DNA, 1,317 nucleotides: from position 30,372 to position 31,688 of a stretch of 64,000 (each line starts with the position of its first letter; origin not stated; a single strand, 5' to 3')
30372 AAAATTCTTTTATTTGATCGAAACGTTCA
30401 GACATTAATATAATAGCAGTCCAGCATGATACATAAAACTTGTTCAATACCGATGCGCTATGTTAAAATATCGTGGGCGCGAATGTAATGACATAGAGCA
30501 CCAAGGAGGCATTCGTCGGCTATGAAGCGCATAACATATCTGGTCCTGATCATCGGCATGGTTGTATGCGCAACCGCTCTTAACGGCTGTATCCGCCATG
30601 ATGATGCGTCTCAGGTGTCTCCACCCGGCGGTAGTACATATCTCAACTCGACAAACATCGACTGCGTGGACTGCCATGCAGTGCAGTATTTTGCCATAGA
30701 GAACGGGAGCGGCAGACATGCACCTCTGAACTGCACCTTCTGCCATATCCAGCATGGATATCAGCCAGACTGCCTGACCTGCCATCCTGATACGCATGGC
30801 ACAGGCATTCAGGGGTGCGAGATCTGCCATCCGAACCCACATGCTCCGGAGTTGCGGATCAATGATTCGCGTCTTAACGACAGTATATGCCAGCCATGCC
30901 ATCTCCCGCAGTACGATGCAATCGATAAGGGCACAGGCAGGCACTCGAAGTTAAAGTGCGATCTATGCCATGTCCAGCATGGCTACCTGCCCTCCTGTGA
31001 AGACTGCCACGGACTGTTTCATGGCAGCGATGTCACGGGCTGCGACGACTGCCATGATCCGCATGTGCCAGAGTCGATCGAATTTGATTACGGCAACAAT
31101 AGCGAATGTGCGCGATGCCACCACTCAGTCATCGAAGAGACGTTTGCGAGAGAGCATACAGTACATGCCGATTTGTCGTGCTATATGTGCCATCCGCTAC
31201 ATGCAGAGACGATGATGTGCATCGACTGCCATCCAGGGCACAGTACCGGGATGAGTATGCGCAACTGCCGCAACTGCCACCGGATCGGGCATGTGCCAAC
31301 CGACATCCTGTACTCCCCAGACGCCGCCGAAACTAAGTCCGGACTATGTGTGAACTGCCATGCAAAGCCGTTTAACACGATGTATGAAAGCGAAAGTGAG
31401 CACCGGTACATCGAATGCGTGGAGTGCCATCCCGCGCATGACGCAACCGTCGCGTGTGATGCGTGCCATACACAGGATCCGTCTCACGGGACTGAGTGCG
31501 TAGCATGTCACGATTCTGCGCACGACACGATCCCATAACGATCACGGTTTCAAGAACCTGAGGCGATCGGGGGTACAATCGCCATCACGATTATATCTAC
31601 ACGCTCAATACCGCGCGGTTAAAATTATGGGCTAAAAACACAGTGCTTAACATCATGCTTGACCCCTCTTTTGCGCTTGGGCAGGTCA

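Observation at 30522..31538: Sixteen-CxxCH lipoprotein built from four tetrahaem-like modules in a methanogen-type chromosome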

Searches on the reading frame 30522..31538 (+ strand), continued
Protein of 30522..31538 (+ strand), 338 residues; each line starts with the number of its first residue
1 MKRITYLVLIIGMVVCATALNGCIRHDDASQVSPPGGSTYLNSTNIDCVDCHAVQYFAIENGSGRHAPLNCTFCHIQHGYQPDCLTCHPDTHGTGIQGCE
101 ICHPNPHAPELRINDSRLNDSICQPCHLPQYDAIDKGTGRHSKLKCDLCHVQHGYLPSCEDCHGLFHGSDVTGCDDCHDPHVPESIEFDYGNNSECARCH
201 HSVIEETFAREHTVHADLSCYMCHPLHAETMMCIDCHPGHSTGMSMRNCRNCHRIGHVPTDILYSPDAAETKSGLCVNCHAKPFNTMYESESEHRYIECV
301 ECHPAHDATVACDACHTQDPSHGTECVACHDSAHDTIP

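Call 57: find_encoding_contigs(protein=P0008, flank=8000, max_places=2)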
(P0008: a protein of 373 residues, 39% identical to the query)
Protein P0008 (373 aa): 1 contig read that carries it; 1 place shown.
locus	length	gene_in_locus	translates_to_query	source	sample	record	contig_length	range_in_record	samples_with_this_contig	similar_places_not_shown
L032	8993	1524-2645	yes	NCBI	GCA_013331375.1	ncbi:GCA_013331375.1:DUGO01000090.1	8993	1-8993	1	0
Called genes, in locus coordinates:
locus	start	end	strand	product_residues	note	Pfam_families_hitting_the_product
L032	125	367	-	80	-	-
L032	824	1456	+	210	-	PF14522:Cytochrome_C7 (faint), PF14537:Cytochrom_c3_2 (faint)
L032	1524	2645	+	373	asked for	PF14522:Cytochrome_C7 (faint), PF02085:Cytochrom_CIII (faint), PF14537:Cytochrom_c3_2 (weak)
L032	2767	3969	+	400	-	PF01941:AdoMet_Synthase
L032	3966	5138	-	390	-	PF00753:Lactamase_B, PF19583:ODP, PF00258:Flavodoxin_1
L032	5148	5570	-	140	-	PF13380:CoA_binding_2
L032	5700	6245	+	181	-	-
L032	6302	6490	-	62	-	-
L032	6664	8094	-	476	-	PF03796:DnaB_C (faint), PF06745:ATPase, PF08423:Rad51 (faint), PF13191:AAA_16 (faint), PF13481:AAA_25 (faint), PF23442:DUF7125 (faint), PF25199:nSTAND_NTPase5 (faint), PF06745:ATPase, +3 more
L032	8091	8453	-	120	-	PF03259:Robl_LC7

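Call 67: find_encoding_contigs(protein=P0010, flank=5000, max_places=2)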
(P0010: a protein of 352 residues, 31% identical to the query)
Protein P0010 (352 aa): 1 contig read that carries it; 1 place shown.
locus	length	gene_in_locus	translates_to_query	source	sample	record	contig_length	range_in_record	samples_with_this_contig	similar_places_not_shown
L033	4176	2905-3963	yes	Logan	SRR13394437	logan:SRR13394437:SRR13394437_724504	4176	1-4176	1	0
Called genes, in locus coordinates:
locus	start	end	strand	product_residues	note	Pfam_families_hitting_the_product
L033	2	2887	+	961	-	?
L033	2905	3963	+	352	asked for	PF14537:Cytochrom_c3_2 (faint), PF14522:Cytochrome_C7 (faint)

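Call 68: find_encoding_contigs(protein=P0004, flank=10000, max_places=2)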
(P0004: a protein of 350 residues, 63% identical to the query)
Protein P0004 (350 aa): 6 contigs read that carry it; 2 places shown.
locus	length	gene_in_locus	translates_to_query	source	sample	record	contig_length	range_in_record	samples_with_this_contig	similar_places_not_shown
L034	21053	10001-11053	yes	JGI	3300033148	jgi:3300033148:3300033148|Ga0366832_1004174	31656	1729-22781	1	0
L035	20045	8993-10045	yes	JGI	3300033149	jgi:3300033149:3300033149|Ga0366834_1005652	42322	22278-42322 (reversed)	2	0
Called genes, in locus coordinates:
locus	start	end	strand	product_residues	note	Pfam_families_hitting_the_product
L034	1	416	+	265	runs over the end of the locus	PF01875:Memo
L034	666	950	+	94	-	-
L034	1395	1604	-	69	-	-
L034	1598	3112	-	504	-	PF09887:DUF2114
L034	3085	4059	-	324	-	-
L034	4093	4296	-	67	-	-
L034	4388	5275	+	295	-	PF08501:Shikimate_dh_N, PF01488:Shikimate_DH, PF18317:SDH_C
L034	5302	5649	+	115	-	PF01981:PTH2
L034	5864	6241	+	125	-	PF08923:MAPKK1_Int (weak), PF03259:Robl_LC7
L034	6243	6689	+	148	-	-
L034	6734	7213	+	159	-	PF00011:HSP20 (weak)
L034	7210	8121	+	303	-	PF00535:Glycos_transf_2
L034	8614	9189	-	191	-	-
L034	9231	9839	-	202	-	-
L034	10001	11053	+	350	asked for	PF02085:Cytochrom_CIII (faint), PF14522:Cytochrome_C7 (faint), PF14537:Cytochrom_c3_2 (faint)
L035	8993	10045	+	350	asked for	PF02085:Cytochrom_CIII (faint), PF14522:Cytochrome_C7 (faint), PF14537:Cytochrom_c3_2 (faint)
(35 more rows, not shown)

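Call 78: search_protein_families(library=pfam, proteins=[P0008, P0011, P0022, P0009, P0021], max_evalue=1)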
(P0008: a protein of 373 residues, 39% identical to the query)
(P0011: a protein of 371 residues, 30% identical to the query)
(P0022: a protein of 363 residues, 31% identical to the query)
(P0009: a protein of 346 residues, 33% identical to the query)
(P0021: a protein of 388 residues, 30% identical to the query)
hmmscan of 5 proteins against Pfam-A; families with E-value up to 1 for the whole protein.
P0008 (373 aa): 6 families
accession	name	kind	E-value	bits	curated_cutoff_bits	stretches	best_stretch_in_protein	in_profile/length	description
PF14537.11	Cytochrom_c3_2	-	1.1e-12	48.6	25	3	109-160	24-79/79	Cytochrome c3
PF14522.11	Cytochrome_C7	-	1e-09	38.5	24.8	3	107-160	8-67/67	Cytochrome c7 and related cytochrome c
PF02085.21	Cytochrom_CIII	-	6.5e-06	26.9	22.9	1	173-258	16-101/101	Class III cytochrome C family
PF03264.19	Cytochrom_NNT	-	0.00068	19.9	24.1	1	7-66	9-68/174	NapC/NirT cytochrome c family, N-terminal region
PF22678.1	Cytochrom_c_NrfB-like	-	0.0041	18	27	2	108-147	30-69/89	Cytochrome c-type protein NrfB-like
PF09699.15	Paired_CXXCH_1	-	0.023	14.8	20.6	1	278-314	4-39/41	Doubled CXXCH motif (Paired_CXXCH_1)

P0011 (371 aa): 4 families
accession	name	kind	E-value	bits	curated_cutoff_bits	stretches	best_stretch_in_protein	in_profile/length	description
PF14522.11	Cytochrome_C7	-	1.9e-13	50.5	24.8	3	108-160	9-67/67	Cytochrome c7 and related cytochrome c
PF14537.11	Cytochrom_c3_2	-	8.8e-09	36.1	25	2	58-160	1-79/79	Cytochrome c3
PF02085.21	Cytochrom_CIII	-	1e-07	32.6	22.9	3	33-76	45-88/101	Class III cytochrome C family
PF09699.15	Paired_CXXCH_1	-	0.039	14.1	20.6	2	280-313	8-40/41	Doubled CXXCH motif (Paired_CXXCH_1)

P0022 (363 aa): 4 families
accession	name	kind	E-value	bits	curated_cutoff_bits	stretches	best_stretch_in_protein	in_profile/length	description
PF14522.11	Cytochrome_C7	-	3.5e-13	49.6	24.8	4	95-149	6-66/67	Cytochrome c7 and related cytochrome c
PF14537.11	Cytochrom_c3_2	-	4.1e-12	46.8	25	2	100-149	25-78/79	Cytochrome c3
PF02085.21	Cytochrom_CIII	-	3.1e-08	34.3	22.9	3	239-324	16-101/101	Class III cytochrome C family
PF22113.1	Mtrc-MtrF_II-IV_dom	-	0.002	18.1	30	2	213-249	2-36/176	Outer membrane cytochrome MtrC/MtrF-like, domains II/IV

P0009 (346 aa): 4 families
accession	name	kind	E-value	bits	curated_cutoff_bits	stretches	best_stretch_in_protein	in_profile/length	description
PF14537.11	Cytochrom_c3_2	-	3e-08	34.5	25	2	174-255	7-78/79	Cytochrome c3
PF02085.21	Cytochrom_CIII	-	1.5e-06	28.9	22.9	2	64-151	12-101/101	Class III cytochrome C family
PF14522.11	Cytochrome_C7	-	7.4e-06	26.1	24.8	0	197-255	14-66/67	Cytochrome c7 and related cytochrome c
PF22678.1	Cytochrom_c_NrfB-like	-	0.7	10.9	27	0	148-170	49-71/89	Cytochrome c-type protein NrfB-like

P0021 (388 aa): 5 families
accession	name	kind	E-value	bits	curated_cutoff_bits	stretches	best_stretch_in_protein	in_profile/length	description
PF14522.11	Cytochrome_C7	-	1.6e-11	44.3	24.8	3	129-182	12-67/67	Cytochrome c7 and related cytochrome c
PF14537.11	Cytochrom_c3_2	-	3e-11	44.1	25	4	209-282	6-79/79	Cytochrome c3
PF02085.21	Cytochrom_CIII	-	1.1e-06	29.4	22.9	2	170-239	26-101/101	Class III cytochrome C family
PF09699.15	Paired_CXXCH_1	-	0.025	14.7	20.6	3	207-241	4-38/41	Doubled CXXCH motif (Paired_CXXCH_1)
PF22113.1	Mtrc-MtrF_II-IV_dom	-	0.21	11.5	30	1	115-141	8-39/176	Outer membrane cytochrome MtrC/MtrF-like, domains II/IV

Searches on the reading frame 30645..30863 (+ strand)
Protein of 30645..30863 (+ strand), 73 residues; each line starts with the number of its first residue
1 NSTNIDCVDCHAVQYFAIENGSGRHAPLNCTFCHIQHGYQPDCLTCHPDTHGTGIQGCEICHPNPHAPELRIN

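Call 44: search_solved_structures(query=A3, max_evalue=1, show_alignments=4)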
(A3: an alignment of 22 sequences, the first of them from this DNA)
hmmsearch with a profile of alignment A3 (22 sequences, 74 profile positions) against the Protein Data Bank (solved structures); distinct sequences matched with E-value up to 1: 123 (the best 60 are shown).
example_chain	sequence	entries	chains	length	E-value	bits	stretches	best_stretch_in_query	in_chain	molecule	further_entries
1h29_A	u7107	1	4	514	8.5e-09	38.5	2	5-65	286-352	HIGH-MOLECULAR-WEIGHT CYTOCHROME C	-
6r2q_A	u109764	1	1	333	1.2e-08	38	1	3-38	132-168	Cystathionine beta-synthase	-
1gws_A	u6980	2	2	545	1.3e-08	37.9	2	5-65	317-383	HIGH-MOLECULAR-WEIGHT CYTOCHROME C | High-molecular-weight cytochrome c precursor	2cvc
1ofw_A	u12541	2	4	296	2.4e-08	37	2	17-67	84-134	NINE-HEME CYTOCHROME C | NINE HEME CYTOCHROME C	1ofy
1z1n_X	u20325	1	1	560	3.5e-08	36.5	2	20-66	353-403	sixteen heme cytochrome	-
1duw_A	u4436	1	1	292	1.3e-07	34.7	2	17-66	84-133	NONAHEME CYTOCHROME C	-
19hc_A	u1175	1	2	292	1.7e-07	34.3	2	19-67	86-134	PROTEIN (NINE-HAEM CYTOCHROME C)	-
2e84_A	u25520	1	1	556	2.1e-07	34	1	6-67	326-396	High-molecular-weight cytochrome c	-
3ov0_A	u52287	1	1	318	7.5e-07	32.2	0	4-50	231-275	Cytochrome c family protein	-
3owm_A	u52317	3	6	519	2.8e-06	30.4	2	22-66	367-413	Eight-heme nitrite reductase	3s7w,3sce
4q4u_A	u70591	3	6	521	2.9e-06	30.4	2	22-66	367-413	Eight-heme nitrite reductase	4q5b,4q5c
3uu9_A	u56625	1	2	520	2.9e-06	30.4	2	22-66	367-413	Eight-heme nitrite reductase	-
3rkh_A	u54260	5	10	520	2.9e-06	30.4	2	22-66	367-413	Eight-heme nitrite reductase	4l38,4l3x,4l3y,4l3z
2j7a_C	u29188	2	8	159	3e-06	30.3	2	6-39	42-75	CYTOCHROME C QUINOL DEHYDROGENASE NRFH | NAPC/NIRT CYTOCHROME C FAMILY PROTEIN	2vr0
4q0t_A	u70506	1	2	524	3.1e-06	30.3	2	22-66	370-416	Eight-heme nitrite reductase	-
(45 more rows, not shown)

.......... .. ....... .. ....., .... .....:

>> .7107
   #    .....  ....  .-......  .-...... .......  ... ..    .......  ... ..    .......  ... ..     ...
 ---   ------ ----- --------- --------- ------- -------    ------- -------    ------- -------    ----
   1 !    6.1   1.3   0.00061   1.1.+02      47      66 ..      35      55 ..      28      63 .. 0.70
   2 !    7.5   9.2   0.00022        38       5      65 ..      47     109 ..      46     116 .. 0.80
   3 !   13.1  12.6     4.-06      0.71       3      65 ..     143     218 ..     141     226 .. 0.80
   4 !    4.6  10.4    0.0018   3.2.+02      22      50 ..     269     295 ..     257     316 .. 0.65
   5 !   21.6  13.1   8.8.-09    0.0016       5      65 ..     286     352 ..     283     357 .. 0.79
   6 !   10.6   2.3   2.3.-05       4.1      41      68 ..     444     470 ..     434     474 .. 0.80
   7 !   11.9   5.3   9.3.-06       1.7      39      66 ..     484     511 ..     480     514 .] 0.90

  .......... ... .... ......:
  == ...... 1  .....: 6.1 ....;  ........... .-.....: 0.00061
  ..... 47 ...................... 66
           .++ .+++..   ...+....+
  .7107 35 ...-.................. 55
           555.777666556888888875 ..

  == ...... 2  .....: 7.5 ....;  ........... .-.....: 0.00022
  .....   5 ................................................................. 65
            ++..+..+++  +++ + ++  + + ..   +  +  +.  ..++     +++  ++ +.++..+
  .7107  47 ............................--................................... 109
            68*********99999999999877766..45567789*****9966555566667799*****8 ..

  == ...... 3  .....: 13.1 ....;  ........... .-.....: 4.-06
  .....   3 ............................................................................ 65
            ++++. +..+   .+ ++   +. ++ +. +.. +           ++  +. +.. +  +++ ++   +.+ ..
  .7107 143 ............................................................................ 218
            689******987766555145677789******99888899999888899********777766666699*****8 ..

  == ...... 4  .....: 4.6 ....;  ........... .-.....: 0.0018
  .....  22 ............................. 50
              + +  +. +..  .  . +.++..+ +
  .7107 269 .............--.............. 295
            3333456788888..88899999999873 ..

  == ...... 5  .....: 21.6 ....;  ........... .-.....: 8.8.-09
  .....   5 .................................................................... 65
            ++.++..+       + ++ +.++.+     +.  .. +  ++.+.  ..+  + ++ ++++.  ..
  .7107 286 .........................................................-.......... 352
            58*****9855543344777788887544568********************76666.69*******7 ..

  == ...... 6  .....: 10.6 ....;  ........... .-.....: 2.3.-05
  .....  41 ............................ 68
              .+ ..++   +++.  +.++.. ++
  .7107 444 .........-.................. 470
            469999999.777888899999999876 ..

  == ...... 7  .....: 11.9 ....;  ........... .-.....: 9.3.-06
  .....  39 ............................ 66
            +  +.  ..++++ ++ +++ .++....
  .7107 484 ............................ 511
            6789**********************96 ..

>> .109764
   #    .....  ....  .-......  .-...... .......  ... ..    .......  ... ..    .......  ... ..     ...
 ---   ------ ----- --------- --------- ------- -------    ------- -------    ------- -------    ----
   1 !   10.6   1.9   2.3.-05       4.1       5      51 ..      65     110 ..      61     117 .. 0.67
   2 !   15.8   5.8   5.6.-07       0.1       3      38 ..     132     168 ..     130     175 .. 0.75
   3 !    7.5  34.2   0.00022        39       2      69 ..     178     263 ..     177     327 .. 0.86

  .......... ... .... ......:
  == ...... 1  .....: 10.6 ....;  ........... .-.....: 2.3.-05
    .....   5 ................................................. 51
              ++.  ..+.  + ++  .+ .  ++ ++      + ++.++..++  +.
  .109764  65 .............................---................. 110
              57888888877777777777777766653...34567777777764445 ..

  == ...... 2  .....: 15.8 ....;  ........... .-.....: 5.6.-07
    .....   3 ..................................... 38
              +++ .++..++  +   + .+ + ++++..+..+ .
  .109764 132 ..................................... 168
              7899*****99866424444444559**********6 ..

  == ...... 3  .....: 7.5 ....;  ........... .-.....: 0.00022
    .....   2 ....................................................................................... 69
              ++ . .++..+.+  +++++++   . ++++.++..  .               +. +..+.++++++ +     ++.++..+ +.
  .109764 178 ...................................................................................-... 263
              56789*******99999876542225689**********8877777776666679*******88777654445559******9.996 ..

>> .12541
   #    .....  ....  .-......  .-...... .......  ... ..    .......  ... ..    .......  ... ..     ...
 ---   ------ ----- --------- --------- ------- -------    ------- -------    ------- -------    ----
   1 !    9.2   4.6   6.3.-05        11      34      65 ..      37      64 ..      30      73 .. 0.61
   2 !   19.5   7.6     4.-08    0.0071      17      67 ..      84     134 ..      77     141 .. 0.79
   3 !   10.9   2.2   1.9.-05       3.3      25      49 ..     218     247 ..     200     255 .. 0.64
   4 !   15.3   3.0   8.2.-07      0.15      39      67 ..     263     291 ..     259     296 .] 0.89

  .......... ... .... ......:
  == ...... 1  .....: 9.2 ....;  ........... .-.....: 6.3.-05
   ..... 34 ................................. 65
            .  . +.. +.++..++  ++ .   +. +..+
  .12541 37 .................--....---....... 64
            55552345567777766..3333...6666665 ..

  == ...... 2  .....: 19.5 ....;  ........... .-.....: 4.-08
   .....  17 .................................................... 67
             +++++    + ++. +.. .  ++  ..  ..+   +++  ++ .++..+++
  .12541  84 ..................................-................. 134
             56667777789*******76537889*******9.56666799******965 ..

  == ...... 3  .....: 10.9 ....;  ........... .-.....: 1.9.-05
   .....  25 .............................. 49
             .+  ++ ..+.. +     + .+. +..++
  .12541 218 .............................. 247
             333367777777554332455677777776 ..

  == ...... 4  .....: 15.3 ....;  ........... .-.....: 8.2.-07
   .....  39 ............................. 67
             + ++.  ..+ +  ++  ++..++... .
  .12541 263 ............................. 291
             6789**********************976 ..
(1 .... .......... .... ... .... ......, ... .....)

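Call 75: predict_structure(alignment_id=A3)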
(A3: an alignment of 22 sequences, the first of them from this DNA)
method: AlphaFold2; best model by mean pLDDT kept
length: 73 residues; sequences in the alignment: 22
mean_pLDDT: 82.0   pTM: 0.55
mean pLDDT of the five models: 82.0, 80.5, 76.3, 74.9, 64.2
residues with pLDDT >= 90: 0; 70-90: 66; 50-70: 6; < 50: 1
segments of 3 or more residues with pLDDT < 50: none
pLDDT, mean of each block of 10 residues (from residue 1): 83 86 85 79 87 86 77 50
secondary structure, 60 per line:
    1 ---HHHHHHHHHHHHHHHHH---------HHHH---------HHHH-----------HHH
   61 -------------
elements in order: H4-20 H30-33 H43-46

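Call 77: fold_search(model_id=the predicted structure, library=pdb)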
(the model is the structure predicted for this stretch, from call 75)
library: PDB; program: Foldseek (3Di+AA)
matches with E <= 10: 3; with E <= 0.001: 0
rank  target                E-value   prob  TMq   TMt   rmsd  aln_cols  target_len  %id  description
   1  2j7a_C                2.6e+00  0.09  0.37  0.24   7.5       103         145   17  Crystal structure of cytochrome c nitrite reductase NrfHA complex from Desulfovibrio vulgaris (released 2006-12-06)
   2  2j7a_O                3.7e+00  0.08  0.29  0.17   4.6        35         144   26  Crystal structure of cytochrome c nitrite reductase NrfHA complex from Desulfovibrio vulgaris (released 2006-12-06)
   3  2vr0_F                4.6e+00  0.06  0.38  0.24   7.5       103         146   17  Crystal structure of cytochrome c nitrite reductase NrfHA complex bound to the HQNO inhibitor (released 2008-06-03)
